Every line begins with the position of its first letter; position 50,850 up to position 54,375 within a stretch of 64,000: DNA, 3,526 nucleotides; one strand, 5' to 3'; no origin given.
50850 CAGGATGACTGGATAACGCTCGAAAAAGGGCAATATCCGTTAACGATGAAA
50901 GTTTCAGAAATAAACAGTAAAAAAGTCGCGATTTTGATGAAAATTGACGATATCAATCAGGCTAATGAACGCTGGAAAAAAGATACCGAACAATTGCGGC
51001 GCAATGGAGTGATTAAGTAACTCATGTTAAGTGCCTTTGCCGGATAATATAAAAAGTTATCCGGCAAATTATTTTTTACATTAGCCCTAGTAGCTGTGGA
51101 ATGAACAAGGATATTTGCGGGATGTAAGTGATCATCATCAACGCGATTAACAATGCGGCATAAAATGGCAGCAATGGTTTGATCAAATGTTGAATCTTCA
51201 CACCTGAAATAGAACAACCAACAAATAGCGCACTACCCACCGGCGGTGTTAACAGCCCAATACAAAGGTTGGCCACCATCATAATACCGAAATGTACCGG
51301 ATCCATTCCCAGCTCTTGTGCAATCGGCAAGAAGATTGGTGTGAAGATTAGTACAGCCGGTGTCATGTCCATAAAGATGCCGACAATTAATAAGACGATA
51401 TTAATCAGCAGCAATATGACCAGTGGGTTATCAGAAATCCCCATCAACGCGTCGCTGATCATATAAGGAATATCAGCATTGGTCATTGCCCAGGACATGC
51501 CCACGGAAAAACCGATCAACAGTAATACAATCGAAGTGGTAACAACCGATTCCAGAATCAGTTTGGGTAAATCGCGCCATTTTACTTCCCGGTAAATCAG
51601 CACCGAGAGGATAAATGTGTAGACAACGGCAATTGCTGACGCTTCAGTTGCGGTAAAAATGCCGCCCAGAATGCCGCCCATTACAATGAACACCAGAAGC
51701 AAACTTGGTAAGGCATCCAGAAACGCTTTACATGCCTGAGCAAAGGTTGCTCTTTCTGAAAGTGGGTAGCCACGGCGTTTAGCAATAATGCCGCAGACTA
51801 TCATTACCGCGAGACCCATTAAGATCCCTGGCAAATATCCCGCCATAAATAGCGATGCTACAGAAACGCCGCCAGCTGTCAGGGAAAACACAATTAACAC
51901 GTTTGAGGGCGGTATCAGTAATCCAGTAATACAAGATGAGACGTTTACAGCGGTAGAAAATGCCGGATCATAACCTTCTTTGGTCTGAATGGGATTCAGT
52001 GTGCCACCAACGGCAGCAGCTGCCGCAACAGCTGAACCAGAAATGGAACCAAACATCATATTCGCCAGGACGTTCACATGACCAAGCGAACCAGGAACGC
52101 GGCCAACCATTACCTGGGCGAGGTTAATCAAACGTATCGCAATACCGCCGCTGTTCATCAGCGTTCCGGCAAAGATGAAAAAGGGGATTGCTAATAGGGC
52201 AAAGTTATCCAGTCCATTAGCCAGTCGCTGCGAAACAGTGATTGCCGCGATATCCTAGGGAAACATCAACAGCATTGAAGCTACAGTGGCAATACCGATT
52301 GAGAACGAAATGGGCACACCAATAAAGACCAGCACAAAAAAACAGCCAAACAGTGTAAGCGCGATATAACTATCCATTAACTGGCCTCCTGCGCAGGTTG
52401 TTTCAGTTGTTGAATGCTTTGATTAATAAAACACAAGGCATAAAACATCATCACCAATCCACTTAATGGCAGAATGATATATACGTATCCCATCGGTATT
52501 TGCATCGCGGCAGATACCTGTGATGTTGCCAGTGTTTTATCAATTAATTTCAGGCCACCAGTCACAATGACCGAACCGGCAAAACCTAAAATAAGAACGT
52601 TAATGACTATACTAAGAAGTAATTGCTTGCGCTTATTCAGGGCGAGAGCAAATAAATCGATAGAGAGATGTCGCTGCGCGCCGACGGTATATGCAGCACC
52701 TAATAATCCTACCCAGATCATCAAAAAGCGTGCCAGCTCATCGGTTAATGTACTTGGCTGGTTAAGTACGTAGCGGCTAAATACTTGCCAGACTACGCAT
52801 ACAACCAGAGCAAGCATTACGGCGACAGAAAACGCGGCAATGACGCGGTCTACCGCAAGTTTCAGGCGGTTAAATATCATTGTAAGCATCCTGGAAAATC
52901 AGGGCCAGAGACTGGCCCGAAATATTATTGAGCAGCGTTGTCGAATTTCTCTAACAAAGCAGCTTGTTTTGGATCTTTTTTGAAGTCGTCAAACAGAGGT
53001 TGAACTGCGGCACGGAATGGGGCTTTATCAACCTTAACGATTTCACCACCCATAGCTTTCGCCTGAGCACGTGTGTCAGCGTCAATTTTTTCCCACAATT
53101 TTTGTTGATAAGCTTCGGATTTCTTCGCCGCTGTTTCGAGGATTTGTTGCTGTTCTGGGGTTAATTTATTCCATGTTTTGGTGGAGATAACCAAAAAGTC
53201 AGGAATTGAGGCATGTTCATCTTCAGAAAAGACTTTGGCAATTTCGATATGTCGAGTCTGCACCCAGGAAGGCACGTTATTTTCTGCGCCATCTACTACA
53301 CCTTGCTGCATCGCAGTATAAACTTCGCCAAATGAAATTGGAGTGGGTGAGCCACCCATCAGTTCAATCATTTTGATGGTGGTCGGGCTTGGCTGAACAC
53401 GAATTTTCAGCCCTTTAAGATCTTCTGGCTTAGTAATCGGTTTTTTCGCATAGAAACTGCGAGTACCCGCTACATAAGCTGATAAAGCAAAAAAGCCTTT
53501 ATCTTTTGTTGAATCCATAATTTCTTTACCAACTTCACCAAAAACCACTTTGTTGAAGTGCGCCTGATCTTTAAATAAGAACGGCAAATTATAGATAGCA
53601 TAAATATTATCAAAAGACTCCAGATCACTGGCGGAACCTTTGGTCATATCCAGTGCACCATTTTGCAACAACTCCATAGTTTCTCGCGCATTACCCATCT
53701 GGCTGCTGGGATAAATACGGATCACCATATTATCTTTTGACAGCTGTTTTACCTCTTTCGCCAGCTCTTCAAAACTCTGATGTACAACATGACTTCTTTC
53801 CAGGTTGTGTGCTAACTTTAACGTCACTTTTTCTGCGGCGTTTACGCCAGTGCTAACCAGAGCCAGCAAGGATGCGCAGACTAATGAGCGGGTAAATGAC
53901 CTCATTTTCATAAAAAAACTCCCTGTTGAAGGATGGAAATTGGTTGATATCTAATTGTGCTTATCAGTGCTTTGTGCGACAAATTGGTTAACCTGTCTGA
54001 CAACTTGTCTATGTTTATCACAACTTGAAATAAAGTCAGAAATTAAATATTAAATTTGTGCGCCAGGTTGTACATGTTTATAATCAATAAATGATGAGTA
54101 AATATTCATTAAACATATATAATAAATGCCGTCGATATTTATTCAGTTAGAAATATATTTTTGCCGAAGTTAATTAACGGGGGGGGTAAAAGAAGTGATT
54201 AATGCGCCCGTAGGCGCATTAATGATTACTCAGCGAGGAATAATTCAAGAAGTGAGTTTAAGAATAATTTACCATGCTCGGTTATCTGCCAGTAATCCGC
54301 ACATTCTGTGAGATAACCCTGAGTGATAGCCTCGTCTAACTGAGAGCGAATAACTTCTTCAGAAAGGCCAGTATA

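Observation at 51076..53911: Lower-GC TRAP transporter insert between yggM and hemW, with an amber codon in dctM that looks like a Dcm-site deamination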

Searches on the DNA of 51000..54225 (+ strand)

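Call 4: search_dna_similar(query=window:51000-54225:+, collection=ecoli_genomes, mode=near, max_rows=40, rows=spread)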
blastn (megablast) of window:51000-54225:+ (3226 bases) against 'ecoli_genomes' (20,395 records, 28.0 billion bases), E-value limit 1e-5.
Records with a match: 1492; places in all: 1508; records where one place covers at least 80% of the query: 1460.
Genomes with a match: 1492 of 5426; with a place that covers at least 80% of the query: 1460. Places per genome that has any: lowest 1, median 1, highest 3. On chromosomes: 1507 places; on plasmids: 1.
Best place of each record, by identity: >=99% 453; 95-99% 1032; 90-95% 6; 80-90% 1.
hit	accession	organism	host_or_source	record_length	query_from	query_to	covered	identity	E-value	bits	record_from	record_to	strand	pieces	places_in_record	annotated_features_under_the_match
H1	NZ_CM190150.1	Escherichia coli strain 21319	Homo sapiens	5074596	1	3226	100%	99.3%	0e+0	5842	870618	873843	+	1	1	TRAP transporter large permease | TRAP transporter substrate-binding protein | TRAP transporter small permease | yggM: DUF1202 family protein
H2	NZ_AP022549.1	Escherichia coli strain THO-015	Homo sapiens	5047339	1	3226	100%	99.3%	0e+0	5836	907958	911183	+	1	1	TRAP transporter large permease | TRAP transporter substrate-binding protein | TRAP transporter small permease | yggM: DUF1202 family protein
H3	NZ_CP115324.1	Escherichia coli strain CUVET17-1136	dog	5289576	1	3226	100%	99.3%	0e+0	5836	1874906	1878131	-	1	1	TRAP transporter large permease | TRAP transporter substrate-binding protein | TRAP transporter small permease | yggM: DUF1202 family protein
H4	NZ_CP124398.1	Escherichia coli strain AVS0967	wastewater efflux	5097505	1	3226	100%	99.3%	0e+0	5836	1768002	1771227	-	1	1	TRAP transporter large permease | TRAP transporter substrate-binding protein | TRAP transporter small permease | yggM: DUF1202 family protein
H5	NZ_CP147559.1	Escherichia coli strain GN04096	Homo sapiens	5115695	1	3226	100%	99.3%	0e+0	5836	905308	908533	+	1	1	TRAP transporter large permease | TRAP transporter substrate-binding protein | TRAP transporter small permease | yggM: DUF1202 family protein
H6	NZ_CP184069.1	Escherichia coli strain 1449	Homo sapiens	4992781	1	3226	100%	99.3%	0e+0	5836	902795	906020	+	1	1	TRAP transporter large permease | TRAP transporter substrate-binding protein | TRAP transporter small permease | yggM: DUF1202 family protein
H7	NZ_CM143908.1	Escherichia coli strain E05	Homo sapiens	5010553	1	3226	100%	99.3%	0e+0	5836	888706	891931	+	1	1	TRAP transporter large permease | TRAP transporter substrate-binding protein | TRAP transporter small permease | yggM: DUF1202 family protein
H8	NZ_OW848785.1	Escherichia coli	Homo sapiens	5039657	1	3226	100%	99.3%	0e+0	5836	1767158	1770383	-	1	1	TRAP transporter large permease | TRAP transporter substrate-binding protein | TRAP transporter small permease | yggM: DUF1202 family protein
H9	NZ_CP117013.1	Escherichia coli strain MLI114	Homo sapiens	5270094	1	3226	100%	99.3%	0e+0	5834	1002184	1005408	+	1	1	TRAP transporter large permease | TRAP transporter substrate-binding protein | TRAP transporter small permease | yggM: DUF1202 family protein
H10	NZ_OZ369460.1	Escherichia coli strain Esc4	not applicable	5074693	1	3226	100%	99.3%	0e+0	5829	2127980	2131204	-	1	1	TRAP transporter large permease | TRAP transporter substrate-binding protein | TRAP transporter small permease | yggM: DUF1202 family protein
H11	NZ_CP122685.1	Escherichia coli strain ETEC4067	Sus scrofa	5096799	1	3226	100%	99.2%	0e+0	5812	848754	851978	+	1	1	TRAP transporter large permease | TRAP transporter substrate-binding protein | TRAP transporter small permease | yggM: DUF1202 family protein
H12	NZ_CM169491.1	Escherichia coli strain EC10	Homo sapiens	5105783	1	3226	100%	99.0%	0e+0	5784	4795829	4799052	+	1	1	TRAP transporter large permease | TRAP transporter substrate-binding protein | TRAP transporter small permease | yggM: DUF1202 family protein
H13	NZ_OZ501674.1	Escherichia coli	Homo sapiens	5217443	1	3226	100%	99.0%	0e+0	5773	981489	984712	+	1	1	TRAP transporter large permease | TRAP transporter substrate-binding protein | TRAP transporter small permease | yggM: DUF1202 family protein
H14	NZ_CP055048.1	Escherichia coli strain SWHEFF_58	Shek Wu Hui WWTPs_58 WWTPs effluent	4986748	1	3226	100%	98.9%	0e+0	5762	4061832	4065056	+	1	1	TRAP transporter large permease | TRAP transporter substrate-binding protein | TRAP transporter small permease | yggM: DUF1202 family protein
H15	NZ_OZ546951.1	Escherichia coli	Homo sapiens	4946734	1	3226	100%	98.9%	0e+0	5760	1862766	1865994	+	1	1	TRAP transporter large permease | TRAP transporter substrate-binding protein | TRAP transporter small permease | yggM: DUF1202 family protein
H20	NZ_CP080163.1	Escherichia coli strain PK8275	chicken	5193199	1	3226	100%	98.8%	0e+0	5734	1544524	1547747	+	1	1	TRAP transporter large permease | TRAP transporter substrate-binding protein | TRAP transporter small permease | yggM: DUF1202 family protein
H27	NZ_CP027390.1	Escherichia coli strain 2015C-4944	missing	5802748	1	3226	100%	97.5%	0e+0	5500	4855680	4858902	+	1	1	TRAP transporter large permease | TRAP transporter substrate-binding protein | TRAP transporter small permease | yggM: DUF1202 family protein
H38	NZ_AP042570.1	Escherichia coli strain OkiPb01695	bovine feces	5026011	1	3226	100%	97.0%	0e+0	5415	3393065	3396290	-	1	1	TRAP transporter large permease | TRAP transporter substrate-binding protein | TRAP transporter small permease | yggM: DUF1202 family protein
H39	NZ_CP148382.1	Escherichia coli strain Z1323HEC0016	Homo sapiens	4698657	1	3226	100%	94.6%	0e+0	4988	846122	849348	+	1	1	TRAP transporter large permease | TRAP transporter substrate-binding protein | TRAP transporter small permease | yggM: DUF1202 family protein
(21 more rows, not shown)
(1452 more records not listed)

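Call 6: get_annotated_region(hit=H1, flank=3000)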
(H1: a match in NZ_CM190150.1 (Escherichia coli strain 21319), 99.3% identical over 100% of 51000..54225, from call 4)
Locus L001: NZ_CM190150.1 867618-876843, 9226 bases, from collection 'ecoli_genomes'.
description: Escherichia coli strain 21319 chromosome, whole genome shotgun sequence
organism: Escherichia coli strain 21319 (NCBI taxid 562)
replicon: chromosome; assembly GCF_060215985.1
host: Homo sapiens; source: not collected; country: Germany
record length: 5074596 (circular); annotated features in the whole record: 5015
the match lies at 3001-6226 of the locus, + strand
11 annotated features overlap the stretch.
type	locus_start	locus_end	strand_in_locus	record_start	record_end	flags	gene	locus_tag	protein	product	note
CDS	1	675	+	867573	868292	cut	yggN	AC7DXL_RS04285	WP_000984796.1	YggN family protein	-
CDS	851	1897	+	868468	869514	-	ansB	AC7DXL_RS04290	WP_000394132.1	L-asparaginase 2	-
CDS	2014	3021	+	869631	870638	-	yggM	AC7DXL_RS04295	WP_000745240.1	DUF1202 family protein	-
CDS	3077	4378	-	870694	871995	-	-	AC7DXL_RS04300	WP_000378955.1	TRAP transporter large permease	-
CDS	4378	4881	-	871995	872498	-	-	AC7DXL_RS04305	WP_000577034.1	TRAP transporter small permease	-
CDS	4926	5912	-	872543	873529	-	-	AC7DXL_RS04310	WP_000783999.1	TRAP transporter substrate-binding protein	-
CDS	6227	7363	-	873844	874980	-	hemW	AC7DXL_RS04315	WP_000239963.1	radical SAM family heme chaperone HemW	-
CDS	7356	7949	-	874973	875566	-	rdgB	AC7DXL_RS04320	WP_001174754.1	XTP/dITP diphosphatase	-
CDS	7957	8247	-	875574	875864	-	yggU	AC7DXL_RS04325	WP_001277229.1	DUF167 family protein YggU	-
CDS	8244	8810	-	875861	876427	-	yggT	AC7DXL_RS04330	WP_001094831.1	osmotic shock tolerance protein YggT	-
CDS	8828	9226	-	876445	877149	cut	yggS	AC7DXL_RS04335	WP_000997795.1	pyridoxal phosphate homeostasis protein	-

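Call 7: get_annotated_region(hit=H20, flank=500)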
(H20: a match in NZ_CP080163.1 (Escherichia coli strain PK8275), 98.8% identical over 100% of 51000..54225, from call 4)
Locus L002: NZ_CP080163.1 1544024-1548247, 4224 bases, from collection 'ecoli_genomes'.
description: Escherichia coli strain PK8275 chromosome, complete genome
organism: Escherichia coli strain PK8275 (NCBI taxid 562)
replicon: chromosome; assembly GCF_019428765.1
host: -; source: chicken; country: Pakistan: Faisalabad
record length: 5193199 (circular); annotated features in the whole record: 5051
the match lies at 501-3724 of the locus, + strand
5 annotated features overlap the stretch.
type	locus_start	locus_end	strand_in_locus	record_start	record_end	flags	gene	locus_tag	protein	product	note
CDS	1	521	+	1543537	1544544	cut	yggM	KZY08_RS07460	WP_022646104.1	DUF1202 family protein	-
CDS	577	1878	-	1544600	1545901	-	-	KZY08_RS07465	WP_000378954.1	TRAP transporter large permease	-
CDS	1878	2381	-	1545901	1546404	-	-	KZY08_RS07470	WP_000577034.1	TRAP transporter small permease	-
CDS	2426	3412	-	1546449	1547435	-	-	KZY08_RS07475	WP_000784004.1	TRAP transporter substrate-binding protein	-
CDS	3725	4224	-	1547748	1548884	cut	hemW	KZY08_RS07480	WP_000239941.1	radical SAM family heme chaperone HemW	-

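Call 8: get_annotated_region(hit=H27, flank=500)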
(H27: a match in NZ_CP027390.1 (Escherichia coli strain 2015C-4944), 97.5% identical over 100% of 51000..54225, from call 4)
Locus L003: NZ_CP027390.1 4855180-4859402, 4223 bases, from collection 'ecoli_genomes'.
description: Escherichia coli strain 2015C-4944 chromosome, complete genome
organism: Escherichia coli strain 2015C-4944 (NCBI taxid 562)
replicon: chromosome; assembly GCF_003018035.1
host: missing; source: missing; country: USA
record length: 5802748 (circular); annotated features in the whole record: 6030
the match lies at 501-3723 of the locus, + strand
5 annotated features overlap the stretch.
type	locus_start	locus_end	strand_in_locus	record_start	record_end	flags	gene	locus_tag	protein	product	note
CDS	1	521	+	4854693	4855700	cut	yggM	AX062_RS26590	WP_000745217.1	DUF1202 family protein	-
CDS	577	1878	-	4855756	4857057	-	-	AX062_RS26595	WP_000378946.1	TRAP transporter large permease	-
CDS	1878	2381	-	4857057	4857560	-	-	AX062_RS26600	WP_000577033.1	TRAP transporter small permease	-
CDS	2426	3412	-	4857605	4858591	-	-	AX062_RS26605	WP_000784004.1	TRAP transporter substrate-binding protein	-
CDS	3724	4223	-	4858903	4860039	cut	hemW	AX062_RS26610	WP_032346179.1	radical SAM family heme chaperone HemW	-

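Call 9: get_annotated_region(hit=H38, flank=500)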
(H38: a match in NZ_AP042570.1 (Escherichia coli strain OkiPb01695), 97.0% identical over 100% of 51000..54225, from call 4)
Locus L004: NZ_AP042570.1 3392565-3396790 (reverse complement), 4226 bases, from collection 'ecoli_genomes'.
description: Escherichia coli strain OkiPb01695 chromosome, complete genome
organism: Escherichia coli strain OkiPb01695 (NCBI taxid 562)
replicon: chromosome; assembly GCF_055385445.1
host: -; source: bovine feces; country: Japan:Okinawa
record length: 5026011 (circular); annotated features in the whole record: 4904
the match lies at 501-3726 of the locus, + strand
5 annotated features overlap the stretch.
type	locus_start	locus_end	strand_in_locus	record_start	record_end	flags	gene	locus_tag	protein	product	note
CDS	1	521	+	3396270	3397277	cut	yggM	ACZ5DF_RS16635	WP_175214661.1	DUF1202 family protein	-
CDS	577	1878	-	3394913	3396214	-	-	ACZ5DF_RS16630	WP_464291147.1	TRAP transporter large permease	-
CDS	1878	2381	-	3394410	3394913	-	-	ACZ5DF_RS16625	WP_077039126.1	TRAP transporter small permease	-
CDS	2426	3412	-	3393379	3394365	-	-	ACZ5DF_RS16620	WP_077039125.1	TRAP transporter substrate-binding protein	-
CDS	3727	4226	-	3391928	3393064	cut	hemW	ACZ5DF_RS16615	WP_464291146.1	radical SAM family heme chaperone HemW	-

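Call 10: get_annotated_region(hit=H39, flank=500)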
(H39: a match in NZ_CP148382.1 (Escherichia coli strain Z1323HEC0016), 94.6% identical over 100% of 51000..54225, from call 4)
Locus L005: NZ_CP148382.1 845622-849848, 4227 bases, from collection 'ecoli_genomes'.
description: Escherichia coli strain Z1323HEC0016 chromosome, complete genome
organism: Escherichia coli strain Z1323HEC0016 (NCBI taxid 562)
replicon: chromosome; assembly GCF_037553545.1
host: Homo sapiens; source: -; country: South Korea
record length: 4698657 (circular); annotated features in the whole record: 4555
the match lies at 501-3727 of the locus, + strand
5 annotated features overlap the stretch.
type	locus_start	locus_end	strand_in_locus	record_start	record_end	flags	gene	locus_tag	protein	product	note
CDS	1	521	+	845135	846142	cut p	yggM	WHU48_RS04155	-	DUF1202 family protein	internal stop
CDS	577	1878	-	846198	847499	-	-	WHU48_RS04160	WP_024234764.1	TRAP transporter large permease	-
CDS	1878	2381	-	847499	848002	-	-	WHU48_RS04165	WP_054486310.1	TRAP transporter small permease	-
CDS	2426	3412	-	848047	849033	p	-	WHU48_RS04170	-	TRAP transporter substrate-binding protein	internal stop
CDS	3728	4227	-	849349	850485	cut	hemW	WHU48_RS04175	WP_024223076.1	radical SAM family heme chaperone HemW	-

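Call 18: search_dna_similar(query=window:52229-52283:-, collection=ecoli_genomes, mode=near, max_rows=60, max_evalue=10)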
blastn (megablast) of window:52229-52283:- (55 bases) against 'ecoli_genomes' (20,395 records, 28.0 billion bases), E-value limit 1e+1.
Records with a match: 8; places in all: 8; records where one place covers at least 80% of the query: 8.
Genomes with a match: 8 of 5426; with a place that covers at least 80% of the query: 8. Places per genome that has any: lowest 1, median 1, highest 1. On chromosomes: 8 places; on plasmids: 0.
Best place of each record, by identity: 95-99% 8.
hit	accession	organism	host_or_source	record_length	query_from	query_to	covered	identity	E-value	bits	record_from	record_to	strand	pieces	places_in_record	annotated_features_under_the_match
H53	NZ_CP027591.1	Escherichia coli strain 2014C-3011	Homo sapiens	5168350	1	55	100%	98.2%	4e-18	97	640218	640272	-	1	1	TRAP transporter large permease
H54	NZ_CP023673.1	Escherichia coli strain SMN013SH2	cattle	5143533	1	55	100%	98.2%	4e-18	97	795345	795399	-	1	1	TRAP transporter large permease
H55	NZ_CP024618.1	Escherichia coli strain SMN152SH1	cattle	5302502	1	55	100%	98.2%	4e-18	97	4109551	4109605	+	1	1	TRAP transporter large permease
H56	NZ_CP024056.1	Escherichia coli strain SMN197SH3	cattle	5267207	1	55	100%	98.2%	4e-18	97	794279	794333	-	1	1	TRAP transporter large permease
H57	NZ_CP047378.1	Escherichia coli strain CAU16175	swine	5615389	1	55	100%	98.2%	4e-18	97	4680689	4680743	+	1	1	TRAP transporter large permease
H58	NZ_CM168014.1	Escherichia coli strain PEC240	Sus scrofa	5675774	1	55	100%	98.2%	4e-18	97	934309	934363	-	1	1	TRAP transporter large permease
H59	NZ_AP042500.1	Escherichia coli strain OkiPb01679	bovine feces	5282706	1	55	100%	98.2%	4e-18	97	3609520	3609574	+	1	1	TRAP transporter large permease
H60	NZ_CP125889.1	Escherichia coli strain EPSSH018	missing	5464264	1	55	100%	96.4%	2e-16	92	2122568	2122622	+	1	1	TRAP transporter large permease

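Call 19: get_annotated_region(hit=H53, flank=2200)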
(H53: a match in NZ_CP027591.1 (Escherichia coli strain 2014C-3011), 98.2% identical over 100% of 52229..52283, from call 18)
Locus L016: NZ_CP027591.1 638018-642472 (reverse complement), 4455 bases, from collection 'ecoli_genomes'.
description: Escherichia coli strain 2014C-3011 chromosome, complete genome
organism: Escherichia coli strain 2014C-3011 (NCBI taxid 562)
replicon: chromosome; assembly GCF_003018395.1
host: Homo sapiens; source: stool; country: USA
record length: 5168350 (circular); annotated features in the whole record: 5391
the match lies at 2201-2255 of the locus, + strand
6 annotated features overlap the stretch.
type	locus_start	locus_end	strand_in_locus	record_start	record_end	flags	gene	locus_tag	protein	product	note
CDS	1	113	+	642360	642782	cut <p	dctP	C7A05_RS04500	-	TRAP transporter substrate-binding protein DctP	incomplete; partial in the middle of a contig; missing C-terminus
CDS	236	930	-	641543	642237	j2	-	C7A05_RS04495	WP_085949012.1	IS1 family transposase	programmed frameshift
CDS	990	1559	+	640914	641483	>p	dctP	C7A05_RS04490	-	TRAP transporter substrate-binding protein DctP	incomplete; partial in the middle of a contig; missing N-terminus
CDS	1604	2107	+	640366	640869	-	-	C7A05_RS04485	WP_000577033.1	TRAP transporter small permease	-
CDS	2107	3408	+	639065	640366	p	-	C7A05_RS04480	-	TRAP transporter large permease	internal stop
CDS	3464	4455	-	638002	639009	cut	yggM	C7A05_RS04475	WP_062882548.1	DUF1202 family protein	-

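Call 20: get_annotated_region(hit=H54, flank=2200)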
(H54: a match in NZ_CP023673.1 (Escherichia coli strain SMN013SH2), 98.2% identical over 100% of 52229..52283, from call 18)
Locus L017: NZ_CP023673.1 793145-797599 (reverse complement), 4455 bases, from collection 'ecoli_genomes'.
description: Escherichia coli strain SMN013SH2 chromosome, complete genome
organism: Escherichia coli strain SMN013SH2 (NCBI taxid 562)
replicon: chromosome; assembly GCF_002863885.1
host: -; source: cattle; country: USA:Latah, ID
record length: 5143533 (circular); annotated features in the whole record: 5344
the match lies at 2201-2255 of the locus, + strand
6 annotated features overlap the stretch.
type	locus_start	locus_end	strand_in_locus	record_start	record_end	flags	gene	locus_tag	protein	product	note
CDS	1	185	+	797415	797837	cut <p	dctP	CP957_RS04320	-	TRAP transporter substrate-binding protein DctP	incomplete; partial in the middle of a contig; missing C-terminus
CDS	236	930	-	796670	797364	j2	-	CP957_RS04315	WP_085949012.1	IS1 family transposase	programmed frameshift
CDS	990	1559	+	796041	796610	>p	dctP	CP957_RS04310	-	TRAP transporter substrate-binding protein DctP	incomplete; partial in the middle of a contig; missing N-terminus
CDS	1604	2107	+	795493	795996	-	-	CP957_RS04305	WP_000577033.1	TRAP transporter small permease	-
CDS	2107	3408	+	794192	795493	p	-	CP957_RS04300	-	TRAP transporter large permease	internal stop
CDS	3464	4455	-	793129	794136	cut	yggM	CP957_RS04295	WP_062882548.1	DUF1202 family protein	-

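Call 21: get_annotated_region(hit=H57, flank=2200)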
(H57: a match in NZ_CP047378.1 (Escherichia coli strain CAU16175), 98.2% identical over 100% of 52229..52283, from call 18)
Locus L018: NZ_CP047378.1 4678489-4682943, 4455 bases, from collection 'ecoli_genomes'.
description: Escherichia coli strain CAU16175 chromosome, complete genome
organism: Escherichia coli strain CAU16175 (NCBI taxid 562)
replicon: chromosome; assembly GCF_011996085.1
host: swine; source: -; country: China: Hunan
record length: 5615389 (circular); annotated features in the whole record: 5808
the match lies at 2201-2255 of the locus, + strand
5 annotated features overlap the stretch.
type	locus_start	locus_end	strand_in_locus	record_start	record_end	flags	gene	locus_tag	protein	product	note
CDS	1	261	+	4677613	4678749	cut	hemW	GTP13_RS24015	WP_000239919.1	radical SAM family heme chaperone HemW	-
CDS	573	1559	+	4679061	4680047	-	-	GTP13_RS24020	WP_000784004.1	TRAP transporter substrate-binding protein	-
CDS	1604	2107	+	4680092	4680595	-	-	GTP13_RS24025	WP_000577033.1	TRAP transporter small permease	-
CDS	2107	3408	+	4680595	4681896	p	-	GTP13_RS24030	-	TRAP transporter large permease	internal stop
CDS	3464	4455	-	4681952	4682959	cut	yggM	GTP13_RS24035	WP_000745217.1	DUF1202 family protein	-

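Call 22: get_annotated_region(hit=H58, flank=2200)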
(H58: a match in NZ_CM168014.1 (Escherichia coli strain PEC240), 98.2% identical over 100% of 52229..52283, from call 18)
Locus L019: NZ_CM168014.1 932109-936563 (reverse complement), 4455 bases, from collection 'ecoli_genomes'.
description: Escherichia coli strain PEC240 chromosome, whole genome shotgun sequence
organism: Escherichia coli strain PEC240 (NCBI taxid 562)
replicon: chromosome; assembly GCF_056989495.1
host: Sus scrofa; source: swine feces; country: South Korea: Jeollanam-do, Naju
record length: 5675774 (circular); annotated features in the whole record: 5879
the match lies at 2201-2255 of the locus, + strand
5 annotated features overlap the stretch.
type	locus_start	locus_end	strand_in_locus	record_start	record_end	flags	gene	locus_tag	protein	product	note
CDS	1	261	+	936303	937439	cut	hemW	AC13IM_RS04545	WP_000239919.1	radical SAM family heme chaperone HemW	-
CDS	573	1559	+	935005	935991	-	-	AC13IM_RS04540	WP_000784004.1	TRAP transporter substrate-binding protein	-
CDS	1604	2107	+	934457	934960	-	-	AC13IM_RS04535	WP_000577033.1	TRAP transporter small permease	-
CDS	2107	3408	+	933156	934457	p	-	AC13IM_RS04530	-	TRAP transporter large permease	internal stop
CDS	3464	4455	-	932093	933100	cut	yggM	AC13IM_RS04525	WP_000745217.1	DUF1202 family protein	-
